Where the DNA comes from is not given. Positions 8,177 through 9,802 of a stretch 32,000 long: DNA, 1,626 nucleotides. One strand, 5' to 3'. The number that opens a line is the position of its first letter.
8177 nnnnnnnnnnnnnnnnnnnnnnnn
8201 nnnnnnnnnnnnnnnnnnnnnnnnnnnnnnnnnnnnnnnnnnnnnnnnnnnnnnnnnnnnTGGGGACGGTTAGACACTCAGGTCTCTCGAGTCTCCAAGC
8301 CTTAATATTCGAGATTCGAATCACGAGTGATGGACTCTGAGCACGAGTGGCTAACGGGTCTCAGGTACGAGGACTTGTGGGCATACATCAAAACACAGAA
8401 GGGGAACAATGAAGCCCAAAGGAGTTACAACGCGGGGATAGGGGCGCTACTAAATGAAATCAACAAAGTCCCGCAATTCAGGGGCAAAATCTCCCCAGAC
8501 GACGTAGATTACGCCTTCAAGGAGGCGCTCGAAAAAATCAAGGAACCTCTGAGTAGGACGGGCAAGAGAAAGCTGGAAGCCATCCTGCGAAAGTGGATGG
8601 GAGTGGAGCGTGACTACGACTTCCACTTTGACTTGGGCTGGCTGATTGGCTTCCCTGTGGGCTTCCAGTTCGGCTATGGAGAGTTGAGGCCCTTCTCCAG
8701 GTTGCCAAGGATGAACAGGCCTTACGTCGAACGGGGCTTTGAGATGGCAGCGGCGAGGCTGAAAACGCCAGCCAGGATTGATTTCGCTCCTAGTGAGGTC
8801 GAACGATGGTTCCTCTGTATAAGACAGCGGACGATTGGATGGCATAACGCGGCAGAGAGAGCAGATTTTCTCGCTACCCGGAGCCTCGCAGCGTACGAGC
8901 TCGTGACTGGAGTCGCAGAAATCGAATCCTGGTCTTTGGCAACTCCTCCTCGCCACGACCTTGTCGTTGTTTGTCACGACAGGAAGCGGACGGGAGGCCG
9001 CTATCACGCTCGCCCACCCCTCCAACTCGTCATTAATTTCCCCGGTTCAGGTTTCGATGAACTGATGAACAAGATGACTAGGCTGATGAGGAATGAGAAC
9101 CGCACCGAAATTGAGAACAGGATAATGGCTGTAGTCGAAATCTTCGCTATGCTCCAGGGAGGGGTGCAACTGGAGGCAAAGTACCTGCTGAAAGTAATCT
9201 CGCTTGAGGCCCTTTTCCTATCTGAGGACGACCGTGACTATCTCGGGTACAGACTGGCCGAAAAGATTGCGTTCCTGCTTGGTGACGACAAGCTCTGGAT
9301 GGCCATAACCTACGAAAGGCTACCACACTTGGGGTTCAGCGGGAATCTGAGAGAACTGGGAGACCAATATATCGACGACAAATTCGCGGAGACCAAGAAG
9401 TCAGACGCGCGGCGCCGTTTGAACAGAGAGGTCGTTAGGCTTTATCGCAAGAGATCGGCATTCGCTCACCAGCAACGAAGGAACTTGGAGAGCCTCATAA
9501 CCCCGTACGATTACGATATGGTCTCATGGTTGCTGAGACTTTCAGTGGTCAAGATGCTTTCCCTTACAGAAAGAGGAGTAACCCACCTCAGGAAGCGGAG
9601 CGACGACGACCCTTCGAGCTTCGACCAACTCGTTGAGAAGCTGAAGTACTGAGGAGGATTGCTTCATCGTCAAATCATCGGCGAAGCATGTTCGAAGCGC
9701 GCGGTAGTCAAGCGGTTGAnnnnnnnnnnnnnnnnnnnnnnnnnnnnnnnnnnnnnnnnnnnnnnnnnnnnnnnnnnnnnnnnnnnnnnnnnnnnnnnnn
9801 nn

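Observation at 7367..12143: Five-gene plus-strand set: EVE-like reader, HEPN-like protein, DUF262, mini-HEPN and trypsin-like protease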

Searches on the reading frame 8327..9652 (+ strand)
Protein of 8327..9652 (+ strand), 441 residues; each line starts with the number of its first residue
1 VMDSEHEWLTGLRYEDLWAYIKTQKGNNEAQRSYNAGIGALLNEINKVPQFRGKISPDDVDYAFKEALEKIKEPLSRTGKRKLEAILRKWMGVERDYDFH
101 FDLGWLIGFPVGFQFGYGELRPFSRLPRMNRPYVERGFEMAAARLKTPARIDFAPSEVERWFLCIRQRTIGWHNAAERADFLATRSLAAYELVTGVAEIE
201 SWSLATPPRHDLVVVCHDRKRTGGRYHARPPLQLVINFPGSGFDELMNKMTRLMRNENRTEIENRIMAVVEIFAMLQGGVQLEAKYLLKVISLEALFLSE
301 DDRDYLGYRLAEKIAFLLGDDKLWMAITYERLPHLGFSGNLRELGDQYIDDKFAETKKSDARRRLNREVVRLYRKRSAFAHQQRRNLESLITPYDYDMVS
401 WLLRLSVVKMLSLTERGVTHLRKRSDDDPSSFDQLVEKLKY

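Call 4: search_protein_families(library=pfam, proteins=[window:8327-9652:+], max_evalue=1)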
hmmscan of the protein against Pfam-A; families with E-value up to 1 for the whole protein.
window:8327-9652:+ (441 aa): 0 families

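Call 5: search_protein_families(library=padloc, proteins=[window:8327-9652:+], max_evalue=1)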
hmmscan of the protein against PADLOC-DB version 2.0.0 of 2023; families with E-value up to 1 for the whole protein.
window:8327-9652:+ (441 aa): 0 families

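Call 6: search_protein_families(library=ncbifam, proteins=[window:8327-9652:+], max_evalue=1)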
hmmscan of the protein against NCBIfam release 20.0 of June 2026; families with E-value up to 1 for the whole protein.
window:8327-9652:+ (441 aa): 0 families

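Call 24: find_homologous_proteins(query=window:8327-9652:+, max_evalue=0.001)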
Query window:8327-9652:+ (441 aa): 11 proteins with E <= 0.001 among 8000 candidates.
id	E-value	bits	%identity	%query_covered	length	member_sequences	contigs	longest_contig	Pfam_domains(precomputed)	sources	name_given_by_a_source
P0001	3.8e-298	1006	100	100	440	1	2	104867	-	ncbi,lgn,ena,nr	ncbi:MAG: hypothetical protein JRN59_03850 [Nitrososphaerota archaeon]|nr:hypothetical protein [Nitr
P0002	1.6e-168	579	60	100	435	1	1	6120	-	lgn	-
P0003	3.1e-160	552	58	100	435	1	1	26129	-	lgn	-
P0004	2.0e-150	520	59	93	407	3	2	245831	-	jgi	-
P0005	5.8e-148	511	55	100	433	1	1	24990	-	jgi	jgi:hypothetical protein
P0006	3.4e-99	351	44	97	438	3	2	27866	-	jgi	jgi:hypothetical protein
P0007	1.1e-94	336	43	93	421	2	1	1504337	-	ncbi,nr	ncbi:MAG: hypothetical protein HY247_08395 [archaeon]|nr:MAG: hypothetical protein HY247_08395 [arch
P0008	9.7e-76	273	40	90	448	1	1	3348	-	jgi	jgi:hypothetical protein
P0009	1.4e-64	237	37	90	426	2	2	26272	-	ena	-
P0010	1.7e-37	147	31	78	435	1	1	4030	-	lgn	-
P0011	1.0e-28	118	26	94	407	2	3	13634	-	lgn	-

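Call 25: find_encoding_contigs(protein=P0003, flank=8000, max_places=2)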
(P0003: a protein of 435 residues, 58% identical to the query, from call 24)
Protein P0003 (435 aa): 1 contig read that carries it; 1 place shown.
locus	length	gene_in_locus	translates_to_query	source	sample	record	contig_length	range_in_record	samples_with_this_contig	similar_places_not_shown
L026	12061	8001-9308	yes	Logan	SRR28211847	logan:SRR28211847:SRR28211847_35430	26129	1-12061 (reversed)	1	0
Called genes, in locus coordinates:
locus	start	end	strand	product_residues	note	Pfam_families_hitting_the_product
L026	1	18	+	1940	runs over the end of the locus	PF00270:DEAD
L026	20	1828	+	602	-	PF00145:DNA_methylase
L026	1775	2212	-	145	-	PF03852:Vsr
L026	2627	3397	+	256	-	PF13391:HNH_2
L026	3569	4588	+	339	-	-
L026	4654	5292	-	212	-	PF09195:Endonuc-BglII, PF02923:BamHI (weak)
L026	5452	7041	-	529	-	PF13589:HATPase_c_3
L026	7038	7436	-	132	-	PF13643:DUF4145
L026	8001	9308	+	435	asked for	-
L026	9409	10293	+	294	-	-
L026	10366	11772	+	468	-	PF04326:SLFN_AlbA_2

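Call 26: find_encoding_contigs(protein=P0004, flank=8000, max_places=2)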
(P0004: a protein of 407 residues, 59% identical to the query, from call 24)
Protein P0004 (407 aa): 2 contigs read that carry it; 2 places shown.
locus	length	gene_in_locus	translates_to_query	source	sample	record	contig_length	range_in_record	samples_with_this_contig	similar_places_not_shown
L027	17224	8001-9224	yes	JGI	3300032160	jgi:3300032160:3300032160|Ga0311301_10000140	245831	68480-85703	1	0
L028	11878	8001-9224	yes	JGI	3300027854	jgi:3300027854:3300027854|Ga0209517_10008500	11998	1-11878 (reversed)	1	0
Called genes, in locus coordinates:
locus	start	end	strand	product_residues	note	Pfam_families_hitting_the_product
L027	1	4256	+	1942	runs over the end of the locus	PF00270:DEAD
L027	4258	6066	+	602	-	PF00145:DNA_methylase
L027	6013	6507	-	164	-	PF03852:Vsr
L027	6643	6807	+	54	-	PF04014:MazE_antitoxin (faint)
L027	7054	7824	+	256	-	PF13391:HNH_2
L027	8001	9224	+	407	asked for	-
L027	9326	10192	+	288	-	-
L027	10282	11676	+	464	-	PF04326:SLFN_AlbA_2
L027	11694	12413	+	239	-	-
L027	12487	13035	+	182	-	PF13302:Acetyltransf_3, PF13420:Acetyltransf_4, PF00583:Acetyltransf_1, PF13673:Acetyltransf_10, PF13508:Acetyltransf_7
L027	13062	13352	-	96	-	-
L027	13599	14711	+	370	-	PF16640:Big_3_5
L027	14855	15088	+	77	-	-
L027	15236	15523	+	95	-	-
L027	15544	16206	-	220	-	-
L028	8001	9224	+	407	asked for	-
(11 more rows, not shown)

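Call 27: find_encoding_contigs(protein=P0007, flank=8000, max_places=2)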
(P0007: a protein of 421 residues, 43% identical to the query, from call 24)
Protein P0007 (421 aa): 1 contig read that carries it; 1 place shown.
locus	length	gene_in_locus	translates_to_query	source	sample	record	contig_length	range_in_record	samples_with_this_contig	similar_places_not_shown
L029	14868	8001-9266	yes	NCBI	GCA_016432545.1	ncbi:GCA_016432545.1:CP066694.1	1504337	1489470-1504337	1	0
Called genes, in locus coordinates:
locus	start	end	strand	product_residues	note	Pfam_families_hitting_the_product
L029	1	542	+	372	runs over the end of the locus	PF13191:AAA_16 (faint), PF13401:AAA_22 (faint), PF10923:BrxC_BrxD (weak)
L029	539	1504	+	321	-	-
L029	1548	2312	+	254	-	PF00382:TFIIB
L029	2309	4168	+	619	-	-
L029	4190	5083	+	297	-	-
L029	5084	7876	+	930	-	PF00580:UvrD-helicase, PF01443:Viral_helicase1 (faint), PF13245:AAA_19, PF13361:UvrD_C, PF13538:UvrD_C_2 (weak), PF12705:PDDEXK_1, PF01930:Cas_Cas4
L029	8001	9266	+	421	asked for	-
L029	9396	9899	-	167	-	-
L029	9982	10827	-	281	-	-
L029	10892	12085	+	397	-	PF00145:DNA_methylase, PF13847:Methyltransf_31 (weak)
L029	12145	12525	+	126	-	PF03852:Vsr, PF04480:DUF559 (faint)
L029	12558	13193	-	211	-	-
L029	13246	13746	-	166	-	-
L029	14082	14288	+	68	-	-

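Call 43: search_solved_structures(query=A2, max_evalue=1, show_alignments=1)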
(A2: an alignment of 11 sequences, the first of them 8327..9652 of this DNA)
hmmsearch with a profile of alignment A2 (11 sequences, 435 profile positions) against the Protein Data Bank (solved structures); distinct sequences matched with E-value up to 1: 0.

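Call 54: predict_structure(alignment_id=A2)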
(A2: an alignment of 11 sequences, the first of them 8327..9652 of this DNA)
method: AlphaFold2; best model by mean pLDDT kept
length: 441 residues; sequences in the alignment: 11
mean_pLDDT: 78.9   pTM: 0.80
mean pLDDT of the five models: 78.9, 77.9, 76.1, 75.9, 75.3
residues with pLDDT >= 90: 100; 70-90: 246; 50-70: 59; < 50: 36
segments of 3 or more residues with pLDDT < 50: 1-7, 145-156, 201-210, 227-232
pLDDT, mean of each block of 10 residues (from residue 1): 44 80 83 83 83 86 88 82 84 85 78 91 87 77 45 49 89 86 87 70 38 65 50 61 81 93 94 73 88 92 86 92 85 59 73 89 93 86 65 87 90 93 88 89 75
secondary structure, 60 per line:
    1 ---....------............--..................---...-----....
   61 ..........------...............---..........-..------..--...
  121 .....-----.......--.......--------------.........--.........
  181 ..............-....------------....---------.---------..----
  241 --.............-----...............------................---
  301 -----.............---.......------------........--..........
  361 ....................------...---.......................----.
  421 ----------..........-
elements in order: H4-7 H14-25 H28-45 H57-70 H77-91 E95-104 E118-122 H131-137 H140-146 E161-169 H172-194 H196-199 E212-215 H243-255 H261-275 H282-297 H306-318 H322-328 H341-348 H351-380 H393-415 H432-440

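Call 60: fold_search(model_id=the predicted structure, library=pdb)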
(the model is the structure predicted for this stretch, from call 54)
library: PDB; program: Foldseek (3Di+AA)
matches with E <= 10: 148; with E <= 0.001: 0
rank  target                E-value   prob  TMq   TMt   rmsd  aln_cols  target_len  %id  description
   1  8phe_A                4.3e-01  0.06  0.10  0.09  22.0       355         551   12  ACAD9-WT in complex with ECSIT-CTER (released 2024-01-24)
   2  9kqw_A                6.9e-01  0.14  0.11  0.15  14.6       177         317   10  eudesmanediol synthase complexed with Mg2+,PPi and BTAC(PeTS3 complex) (released 2025-10-22)
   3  5jk5_B                9.2e-01  0.07  0.10  0.11  17.7       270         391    7  Phenylalanine hydroxylase from dictyostelium - BH2 complex (released 2017-04-26)
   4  9rs4                  1.0e+00  0.08  0.14  0.16  14.8       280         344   14  Sesterterpene Synthase from Kitasatospora viridis (V57L-Variant, apo) (released 2025-09-24)
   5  8d7f_G                1.2e+00  0.10  0.13  0.16  15.1       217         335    9  FlvF from Aspergillus flavus in complex with Bis-Tris (released 2022-09-07)
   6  8ii9_D                1.2e+00  0.05  0.12  0.14  15.8       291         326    9  crystal structure of Hyp mutant from Hypoxylon sp. E7406B (released 2024-02-28)
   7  9rcv_E                1.3e+00  0.03  0.07  0.05  22.1       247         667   14  Structure of the Human Peptide-Loading Complex Arrested by HCMV US6 (released 2025-12-03)
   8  6egk_B                1.4e+00  0.06  0.13  0.17  15.2       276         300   10  T181N Cucumene Synthase (released 2018-10-31)
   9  7w5g                  1.4e+00  0.05  0.13  0.15  21.1       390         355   11  The apo structure of trichobrasilenol synthase TaTC6 with the space group of orthorhombic (released 2022-06-01)
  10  9c7k_B                1.5e+00  0.08  0.11  0.14  14.9       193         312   11  Crystal structure of pentalenene synthase variant F76A with PEG molecule in the active site (released 2024-11-06)
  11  5jk5_A                1.5e+00  0.06  0.11  0.12  16.0       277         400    8  Phenylalanine hydroxylase from dictyostelium - BH2 complex (released 2017-04-26)
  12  8yl9_B                1.5e+00  0.04  0.13  0.15  17.6       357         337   10  Crystal structures of terpene synthases complexed with a substrate mimic (released 2024-04-24)
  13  7dfz_A                1.6e+00  0.02  0.10  0.06  31.1       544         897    9  Cryo_EM structure of delta N-NPC1L1-EZE (released 2021-08-11)
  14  9qwo_A                1.8e+00  0.13  0.15  0.28  10.5       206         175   12  Vinculin tail bound to paxillin LD2 (released 2025-04-23)
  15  9c7m_A                1.8e+00  0.06  0.11  0.14  14.8       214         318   12  Crystal structure of pentalenene synthase variant F76A complexed with 12,13-difluorofarnesyl diphosphate (released 2024-11-06)
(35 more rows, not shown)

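Call 64: search_protein_families(library=pfam, alignment_id=A2, max_evalue=1)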
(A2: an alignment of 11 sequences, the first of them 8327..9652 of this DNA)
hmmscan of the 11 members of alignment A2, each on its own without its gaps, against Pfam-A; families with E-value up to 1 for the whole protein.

A. member 1, window:8327-9652:+ (441 aa): 0 families

B. families by the number of members that match (of 11 scanned): 4 families
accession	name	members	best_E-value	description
PF21408.2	MTR4-like_stalk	1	0.055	Exosome RNA helicase MTR4-like, stalk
PF08627.16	CRT-like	1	0.12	CRT-like, chloroquine-resistance transporter-like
PF20059.4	DUF6458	1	0.15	Domain of unknown function (DUF6458)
PF09304.16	Cortex-I_coil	1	0.29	Cortexillin coiled-coil region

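Call 77: search_protein_families(library=pfam, proteins=[L026:9409-10293:+], max_evalue=0.1)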
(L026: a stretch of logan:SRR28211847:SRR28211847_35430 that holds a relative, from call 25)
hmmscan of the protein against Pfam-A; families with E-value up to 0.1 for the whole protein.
L026:9409-10293:+ (294 aa): 0 families

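Call 80: find_encoding_contigs(protein=P0006, flank=7000, max_places=2)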
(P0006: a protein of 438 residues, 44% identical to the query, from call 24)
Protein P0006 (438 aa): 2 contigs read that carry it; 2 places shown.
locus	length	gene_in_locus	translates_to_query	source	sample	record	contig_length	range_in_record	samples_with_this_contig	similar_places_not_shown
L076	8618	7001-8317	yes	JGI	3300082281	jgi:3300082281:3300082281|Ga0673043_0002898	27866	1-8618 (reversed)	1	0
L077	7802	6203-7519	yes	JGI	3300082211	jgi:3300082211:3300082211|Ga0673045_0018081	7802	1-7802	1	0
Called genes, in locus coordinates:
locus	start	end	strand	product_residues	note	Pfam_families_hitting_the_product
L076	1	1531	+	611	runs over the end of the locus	-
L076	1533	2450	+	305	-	-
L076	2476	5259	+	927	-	PF00580:UvrD-helicase, PF13245:AAA_19, PF13361:UvrD_C, PF13538:UvrD_C_2 (weak), PF12705:PDDEXK_1, PF01930:Cas_Cas4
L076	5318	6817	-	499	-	-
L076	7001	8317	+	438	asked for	-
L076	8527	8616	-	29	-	?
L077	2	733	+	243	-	?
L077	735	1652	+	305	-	-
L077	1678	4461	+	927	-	PF00580:UvrD-helicase, PF13245:AAA_19, PF13361:UvrD_C, PF13538:UvrD_C_2 (weak), PF12705:PDDEXK_1, PF01930:Cas_Cas4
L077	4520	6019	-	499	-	-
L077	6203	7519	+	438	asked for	-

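Call 81: find_encoding_contigs(protein=P0009, flank=7000, max_places=2)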
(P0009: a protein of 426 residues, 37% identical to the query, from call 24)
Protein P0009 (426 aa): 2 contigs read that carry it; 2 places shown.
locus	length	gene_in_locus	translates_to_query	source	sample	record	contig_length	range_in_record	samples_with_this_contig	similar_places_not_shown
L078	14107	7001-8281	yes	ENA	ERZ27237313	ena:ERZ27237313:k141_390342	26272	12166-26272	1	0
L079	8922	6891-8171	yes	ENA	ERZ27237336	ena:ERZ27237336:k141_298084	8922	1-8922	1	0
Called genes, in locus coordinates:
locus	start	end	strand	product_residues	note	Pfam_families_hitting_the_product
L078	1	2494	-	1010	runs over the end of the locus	PF00270:DEAD, PF00271:Helicase_C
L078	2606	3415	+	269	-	PF13091:PLDc_2 (weak)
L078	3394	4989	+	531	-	-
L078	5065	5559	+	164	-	-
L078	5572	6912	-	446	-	PF00145:DNA_methylase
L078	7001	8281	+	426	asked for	-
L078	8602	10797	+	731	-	PF07728:AAA_5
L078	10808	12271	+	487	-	-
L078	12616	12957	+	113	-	-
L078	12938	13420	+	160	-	-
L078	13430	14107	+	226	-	?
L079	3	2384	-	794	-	?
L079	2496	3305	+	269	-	PF13091:PLDc_2 (weak)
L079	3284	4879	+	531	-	-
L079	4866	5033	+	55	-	-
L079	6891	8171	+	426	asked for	-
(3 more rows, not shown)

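Call 82: find_encoding_contigs(protein=P0011, flank=7000, max_places=2)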
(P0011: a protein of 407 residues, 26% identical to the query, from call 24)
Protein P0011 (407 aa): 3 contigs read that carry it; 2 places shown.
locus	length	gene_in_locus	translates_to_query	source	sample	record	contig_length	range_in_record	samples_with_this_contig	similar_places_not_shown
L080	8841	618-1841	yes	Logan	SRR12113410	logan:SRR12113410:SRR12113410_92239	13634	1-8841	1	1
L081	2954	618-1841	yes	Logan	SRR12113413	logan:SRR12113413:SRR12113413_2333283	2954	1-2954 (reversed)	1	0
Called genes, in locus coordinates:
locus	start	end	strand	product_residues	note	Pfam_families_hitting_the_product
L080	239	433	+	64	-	-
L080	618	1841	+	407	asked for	-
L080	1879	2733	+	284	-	-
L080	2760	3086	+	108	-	-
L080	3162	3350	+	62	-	-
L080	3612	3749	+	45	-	-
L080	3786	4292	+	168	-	PF00583:Acetyltransf_1 (faint), PF13673:Acetyltransf_10 (weak), PF13508:Acetyltransf_7 (weak)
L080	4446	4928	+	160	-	-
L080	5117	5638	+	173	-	-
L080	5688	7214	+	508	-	PF04471:Mrr_cat (weak)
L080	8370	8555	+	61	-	PF06348:DUF1059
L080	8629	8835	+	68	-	-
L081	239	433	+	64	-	-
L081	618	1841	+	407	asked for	-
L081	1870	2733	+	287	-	-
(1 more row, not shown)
